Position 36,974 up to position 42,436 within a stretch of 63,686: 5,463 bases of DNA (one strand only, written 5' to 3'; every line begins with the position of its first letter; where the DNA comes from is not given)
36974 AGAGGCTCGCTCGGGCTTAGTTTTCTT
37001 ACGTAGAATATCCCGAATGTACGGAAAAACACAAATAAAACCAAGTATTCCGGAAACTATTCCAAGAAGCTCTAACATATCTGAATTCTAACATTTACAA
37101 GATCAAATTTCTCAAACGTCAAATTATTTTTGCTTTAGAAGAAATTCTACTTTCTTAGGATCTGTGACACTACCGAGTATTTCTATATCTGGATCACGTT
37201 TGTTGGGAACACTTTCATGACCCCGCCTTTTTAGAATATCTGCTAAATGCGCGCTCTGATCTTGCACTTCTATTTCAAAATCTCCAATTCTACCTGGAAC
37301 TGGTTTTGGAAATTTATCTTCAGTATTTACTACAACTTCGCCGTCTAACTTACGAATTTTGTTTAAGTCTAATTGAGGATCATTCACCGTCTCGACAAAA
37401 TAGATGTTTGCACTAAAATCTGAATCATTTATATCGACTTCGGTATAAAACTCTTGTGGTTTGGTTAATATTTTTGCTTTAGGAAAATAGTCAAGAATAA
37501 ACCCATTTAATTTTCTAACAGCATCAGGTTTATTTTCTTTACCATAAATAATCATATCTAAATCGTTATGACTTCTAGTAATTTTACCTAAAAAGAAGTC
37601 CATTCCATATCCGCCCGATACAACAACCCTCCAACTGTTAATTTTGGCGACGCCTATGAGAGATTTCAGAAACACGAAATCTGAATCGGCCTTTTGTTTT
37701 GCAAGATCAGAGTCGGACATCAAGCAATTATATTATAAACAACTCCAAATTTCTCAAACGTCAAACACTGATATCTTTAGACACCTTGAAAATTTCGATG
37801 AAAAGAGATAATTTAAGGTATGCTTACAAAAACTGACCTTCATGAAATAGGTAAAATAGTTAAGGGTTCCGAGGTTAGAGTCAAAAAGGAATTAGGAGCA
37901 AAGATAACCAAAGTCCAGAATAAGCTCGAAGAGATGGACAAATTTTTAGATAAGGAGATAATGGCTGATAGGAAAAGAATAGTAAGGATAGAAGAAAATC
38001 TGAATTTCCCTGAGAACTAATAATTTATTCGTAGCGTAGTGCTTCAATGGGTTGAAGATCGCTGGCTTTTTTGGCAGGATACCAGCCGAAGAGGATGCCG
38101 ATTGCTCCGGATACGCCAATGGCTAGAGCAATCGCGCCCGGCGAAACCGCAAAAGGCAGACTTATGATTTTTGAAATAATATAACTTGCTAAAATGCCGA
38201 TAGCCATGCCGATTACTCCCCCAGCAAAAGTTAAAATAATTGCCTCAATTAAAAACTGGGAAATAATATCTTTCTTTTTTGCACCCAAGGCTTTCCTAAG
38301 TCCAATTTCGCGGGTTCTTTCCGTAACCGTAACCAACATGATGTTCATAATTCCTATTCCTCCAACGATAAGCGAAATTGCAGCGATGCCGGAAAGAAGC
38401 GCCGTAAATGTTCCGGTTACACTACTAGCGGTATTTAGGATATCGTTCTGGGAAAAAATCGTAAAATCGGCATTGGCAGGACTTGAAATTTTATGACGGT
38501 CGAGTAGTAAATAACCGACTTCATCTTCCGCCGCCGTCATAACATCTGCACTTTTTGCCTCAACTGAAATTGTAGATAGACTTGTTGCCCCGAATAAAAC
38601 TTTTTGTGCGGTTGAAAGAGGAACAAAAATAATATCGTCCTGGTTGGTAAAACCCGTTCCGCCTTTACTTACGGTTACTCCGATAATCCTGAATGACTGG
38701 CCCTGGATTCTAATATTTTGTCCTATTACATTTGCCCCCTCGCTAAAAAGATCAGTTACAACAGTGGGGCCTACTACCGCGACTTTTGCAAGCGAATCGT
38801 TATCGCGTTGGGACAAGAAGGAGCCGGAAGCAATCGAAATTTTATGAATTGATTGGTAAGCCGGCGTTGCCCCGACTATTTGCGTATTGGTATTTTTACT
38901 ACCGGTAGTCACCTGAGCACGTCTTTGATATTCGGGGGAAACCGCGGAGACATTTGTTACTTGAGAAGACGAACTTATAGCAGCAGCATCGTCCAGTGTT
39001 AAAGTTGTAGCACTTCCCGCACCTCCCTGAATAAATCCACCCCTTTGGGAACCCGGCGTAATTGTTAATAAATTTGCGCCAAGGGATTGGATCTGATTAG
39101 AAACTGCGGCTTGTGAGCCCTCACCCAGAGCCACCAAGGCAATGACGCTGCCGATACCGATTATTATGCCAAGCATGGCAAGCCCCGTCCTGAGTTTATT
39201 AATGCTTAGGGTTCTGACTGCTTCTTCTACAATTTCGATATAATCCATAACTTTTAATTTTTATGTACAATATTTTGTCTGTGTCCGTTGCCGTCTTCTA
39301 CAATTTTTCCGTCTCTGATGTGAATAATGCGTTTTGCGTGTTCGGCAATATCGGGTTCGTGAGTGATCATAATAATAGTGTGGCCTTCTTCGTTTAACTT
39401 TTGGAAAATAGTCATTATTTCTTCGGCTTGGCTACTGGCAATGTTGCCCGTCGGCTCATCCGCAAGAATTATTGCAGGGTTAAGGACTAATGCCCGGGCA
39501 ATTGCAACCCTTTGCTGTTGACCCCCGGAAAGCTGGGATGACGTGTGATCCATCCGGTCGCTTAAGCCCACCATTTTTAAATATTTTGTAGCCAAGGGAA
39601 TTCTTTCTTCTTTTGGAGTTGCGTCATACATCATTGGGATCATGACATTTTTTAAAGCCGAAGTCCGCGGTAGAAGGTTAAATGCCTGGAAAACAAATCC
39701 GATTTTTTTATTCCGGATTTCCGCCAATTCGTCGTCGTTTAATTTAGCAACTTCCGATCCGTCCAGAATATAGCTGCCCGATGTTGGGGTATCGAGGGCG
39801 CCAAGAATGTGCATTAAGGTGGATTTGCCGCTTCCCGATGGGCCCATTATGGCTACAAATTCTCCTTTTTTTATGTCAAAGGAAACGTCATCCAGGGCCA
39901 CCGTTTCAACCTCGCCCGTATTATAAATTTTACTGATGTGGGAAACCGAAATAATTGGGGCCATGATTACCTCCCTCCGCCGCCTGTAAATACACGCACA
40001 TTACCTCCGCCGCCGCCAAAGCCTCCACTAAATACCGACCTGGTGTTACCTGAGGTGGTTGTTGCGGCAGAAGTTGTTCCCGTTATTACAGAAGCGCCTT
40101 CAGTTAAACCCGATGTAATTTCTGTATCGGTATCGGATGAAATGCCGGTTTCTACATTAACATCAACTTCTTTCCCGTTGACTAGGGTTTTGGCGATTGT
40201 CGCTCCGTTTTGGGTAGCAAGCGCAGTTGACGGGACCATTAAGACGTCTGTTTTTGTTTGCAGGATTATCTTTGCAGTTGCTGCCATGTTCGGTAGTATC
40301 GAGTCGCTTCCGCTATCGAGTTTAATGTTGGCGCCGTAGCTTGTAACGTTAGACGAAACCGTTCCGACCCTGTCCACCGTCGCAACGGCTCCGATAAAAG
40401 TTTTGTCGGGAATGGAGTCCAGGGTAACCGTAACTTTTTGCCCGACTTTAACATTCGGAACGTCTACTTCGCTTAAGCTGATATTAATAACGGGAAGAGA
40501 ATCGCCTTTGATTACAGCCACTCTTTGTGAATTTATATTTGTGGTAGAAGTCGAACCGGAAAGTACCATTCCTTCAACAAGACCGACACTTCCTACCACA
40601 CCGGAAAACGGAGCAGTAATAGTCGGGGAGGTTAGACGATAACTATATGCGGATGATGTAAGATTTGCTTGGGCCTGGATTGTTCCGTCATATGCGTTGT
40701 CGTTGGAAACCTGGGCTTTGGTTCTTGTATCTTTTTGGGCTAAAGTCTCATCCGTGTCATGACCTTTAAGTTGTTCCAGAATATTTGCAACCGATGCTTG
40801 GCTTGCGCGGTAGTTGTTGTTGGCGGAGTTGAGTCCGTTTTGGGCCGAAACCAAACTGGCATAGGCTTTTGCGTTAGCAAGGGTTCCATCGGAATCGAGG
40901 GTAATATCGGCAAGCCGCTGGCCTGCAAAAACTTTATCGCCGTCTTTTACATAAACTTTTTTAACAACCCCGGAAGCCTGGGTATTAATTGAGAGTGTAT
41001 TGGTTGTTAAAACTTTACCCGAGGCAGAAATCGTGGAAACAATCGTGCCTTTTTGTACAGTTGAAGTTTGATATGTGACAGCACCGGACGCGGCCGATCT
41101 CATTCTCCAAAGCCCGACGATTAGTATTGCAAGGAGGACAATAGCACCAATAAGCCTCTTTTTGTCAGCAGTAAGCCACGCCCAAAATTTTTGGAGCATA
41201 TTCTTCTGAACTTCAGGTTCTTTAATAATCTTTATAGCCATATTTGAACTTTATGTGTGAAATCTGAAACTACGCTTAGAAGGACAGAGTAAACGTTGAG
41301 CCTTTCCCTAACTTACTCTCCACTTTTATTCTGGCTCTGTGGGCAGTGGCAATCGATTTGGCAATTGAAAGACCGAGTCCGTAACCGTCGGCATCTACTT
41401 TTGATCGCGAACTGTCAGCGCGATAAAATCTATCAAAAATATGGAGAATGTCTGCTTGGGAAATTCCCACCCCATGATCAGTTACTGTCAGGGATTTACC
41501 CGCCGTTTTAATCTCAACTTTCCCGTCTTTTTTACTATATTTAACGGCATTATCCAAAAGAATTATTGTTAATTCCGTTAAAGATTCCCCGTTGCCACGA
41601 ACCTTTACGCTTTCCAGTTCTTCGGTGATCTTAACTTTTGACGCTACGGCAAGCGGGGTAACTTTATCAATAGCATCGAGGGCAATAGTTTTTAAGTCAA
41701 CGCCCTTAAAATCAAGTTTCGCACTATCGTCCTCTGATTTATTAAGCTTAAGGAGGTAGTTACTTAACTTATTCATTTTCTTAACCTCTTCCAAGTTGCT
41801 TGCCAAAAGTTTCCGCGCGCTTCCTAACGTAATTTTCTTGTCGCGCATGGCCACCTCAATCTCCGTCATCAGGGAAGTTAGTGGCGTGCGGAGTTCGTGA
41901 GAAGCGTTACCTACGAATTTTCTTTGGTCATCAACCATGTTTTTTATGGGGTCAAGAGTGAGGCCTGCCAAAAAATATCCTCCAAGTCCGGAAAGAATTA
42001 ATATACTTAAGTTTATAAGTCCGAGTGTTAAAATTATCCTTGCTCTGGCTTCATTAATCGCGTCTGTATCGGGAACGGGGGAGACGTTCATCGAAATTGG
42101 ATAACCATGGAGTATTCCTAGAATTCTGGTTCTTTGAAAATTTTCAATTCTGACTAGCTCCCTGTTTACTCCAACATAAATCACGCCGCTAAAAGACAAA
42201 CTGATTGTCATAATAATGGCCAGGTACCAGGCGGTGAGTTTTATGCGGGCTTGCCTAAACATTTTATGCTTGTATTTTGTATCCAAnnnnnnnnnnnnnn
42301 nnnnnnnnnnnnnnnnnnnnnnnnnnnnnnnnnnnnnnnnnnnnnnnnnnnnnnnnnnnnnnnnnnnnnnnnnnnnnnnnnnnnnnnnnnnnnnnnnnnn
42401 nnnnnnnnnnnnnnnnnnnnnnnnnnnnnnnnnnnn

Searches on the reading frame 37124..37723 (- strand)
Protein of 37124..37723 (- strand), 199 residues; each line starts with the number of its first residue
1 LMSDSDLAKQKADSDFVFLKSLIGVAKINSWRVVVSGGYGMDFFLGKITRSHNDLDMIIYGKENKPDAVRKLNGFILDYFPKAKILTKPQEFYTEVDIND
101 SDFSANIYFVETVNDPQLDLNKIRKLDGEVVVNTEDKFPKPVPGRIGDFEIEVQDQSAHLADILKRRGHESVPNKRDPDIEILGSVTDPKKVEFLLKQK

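Call 64: search_protein_families(library=pfam, proteins=[window:37124-37723:-], max_evalue=0.001)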
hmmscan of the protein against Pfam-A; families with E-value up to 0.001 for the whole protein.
window:37124-37723:- (199 aa): 1 family
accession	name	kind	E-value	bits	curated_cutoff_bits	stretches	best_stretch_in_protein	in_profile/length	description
PF10706.15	Aminoglyc_resit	-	6.3e-07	30.1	21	1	30-106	13-90/149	Aminoglycoside-2''-adenylyltransferase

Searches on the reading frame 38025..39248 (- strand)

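Call 64: search_protein_families(library=pfam, proteins=[window:38025-39248:-], max_evalue=0.001)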
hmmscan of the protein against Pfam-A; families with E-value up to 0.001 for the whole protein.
window:38025-39248:- (407 aa): 2 families
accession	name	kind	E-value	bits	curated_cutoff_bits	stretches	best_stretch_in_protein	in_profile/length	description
PF12704.14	MacB_PCD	-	8.5e-47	160.5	27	1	21-244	1-204/207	MacB-like periplasmic core domain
PF02687.27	FtsX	-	2.8e-24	85.9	25.5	1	288-399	3-119/120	FtsX-like permease C-terminal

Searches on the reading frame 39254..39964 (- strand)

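Call 64: search_protein_families(library=pfam, proteins=[window:39254-39964:-], max_evalue=0.001)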
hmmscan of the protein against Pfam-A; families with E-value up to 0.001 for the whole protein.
window:39254-39964:- (236 aa): 4 families
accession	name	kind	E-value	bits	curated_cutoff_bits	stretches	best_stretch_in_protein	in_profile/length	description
PF00005.33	ABC_tran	-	1.4e-35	123.4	25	1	24-172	1-136/137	ABC transporter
PF13304.12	AAA_21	-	3.6e-06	27.7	27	0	36-57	1-22/304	AAA domain, putative AbiEii toxin, Type IV TA system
PF02463.25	SMC_N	-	2.8e-05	24.1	40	0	35-217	25-212/220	RecF/RecN/SMC N terminal domain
PF13555.12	AAA_29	-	8.2e-05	22.7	27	1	25-51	13-39/61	P-loop containing region of AAA domain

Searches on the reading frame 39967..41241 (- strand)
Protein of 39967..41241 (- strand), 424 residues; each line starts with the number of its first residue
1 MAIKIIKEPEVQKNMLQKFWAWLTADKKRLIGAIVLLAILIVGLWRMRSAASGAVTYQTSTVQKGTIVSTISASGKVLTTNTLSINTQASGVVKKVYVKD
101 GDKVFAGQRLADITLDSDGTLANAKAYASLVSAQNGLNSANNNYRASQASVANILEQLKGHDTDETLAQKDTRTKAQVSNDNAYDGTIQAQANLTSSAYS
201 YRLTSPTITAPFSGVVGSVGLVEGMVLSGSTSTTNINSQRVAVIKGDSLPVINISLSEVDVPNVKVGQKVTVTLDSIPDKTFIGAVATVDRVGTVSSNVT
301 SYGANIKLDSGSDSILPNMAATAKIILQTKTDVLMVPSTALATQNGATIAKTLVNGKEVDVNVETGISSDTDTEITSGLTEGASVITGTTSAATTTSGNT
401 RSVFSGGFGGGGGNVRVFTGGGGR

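Call 64: search_protein_families(library=pfam, proteins=[window:39967-41241:-], max_evalue=0.001)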
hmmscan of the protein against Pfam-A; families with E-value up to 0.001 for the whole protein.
window:39967-41241:- (424 aa): 6 families
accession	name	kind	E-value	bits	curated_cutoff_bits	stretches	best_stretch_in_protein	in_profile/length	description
PF16576.10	HlyD_D23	-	1.2e-13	51.3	30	1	69-319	4-212/214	Barrel-sandwich domain of CusB or HlyD membrane-fusion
PF13437.12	HlyD_3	-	3.1e-08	34.8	22.2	1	207-315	1-103/106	HlyD family secretion protein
PF12700.13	HlyD_2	-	3.5e-07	29.8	25.1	1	27-126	9-107/416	HlyD family secretion protein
PF13533.13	Biotin_lipoyl_2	-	4.9e-05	23.5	29.8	1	84-112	2-30/32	Biotin-lipoyl like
PF00364.28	Biotin_lipoyl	-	8.3e-05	22.8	22.1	0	83-113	43-73/73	Biotin-requiring enzyme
PF00529.27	CusB_dom_1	-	0.00069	20.3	26.5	0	157-294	12-42/89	Cation efflux system protein CusB domain 1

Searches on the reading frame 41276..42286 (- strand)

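Call 65: search_protein_families(library=pfam, proteins=[window:41276-42286:-], max_evalue=0.001)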
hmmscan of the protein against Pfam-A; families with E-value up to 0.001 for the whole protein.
window:41276-42286:- (336 aa): 2 families
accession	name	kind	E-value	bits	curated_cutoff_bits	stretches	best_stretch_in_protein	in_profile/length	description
PF02518.31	HATPase_c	-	4.4e-22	79.1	26.4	1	234-335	4-106/111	Histidine kinase-, DNA gyrase B-, and HSP90-like ATPase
PF00512.31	HisKA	-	5.7e-12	45.9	26.9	1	121-185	2-64/66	His Kinase A (phospho-acceptor) domain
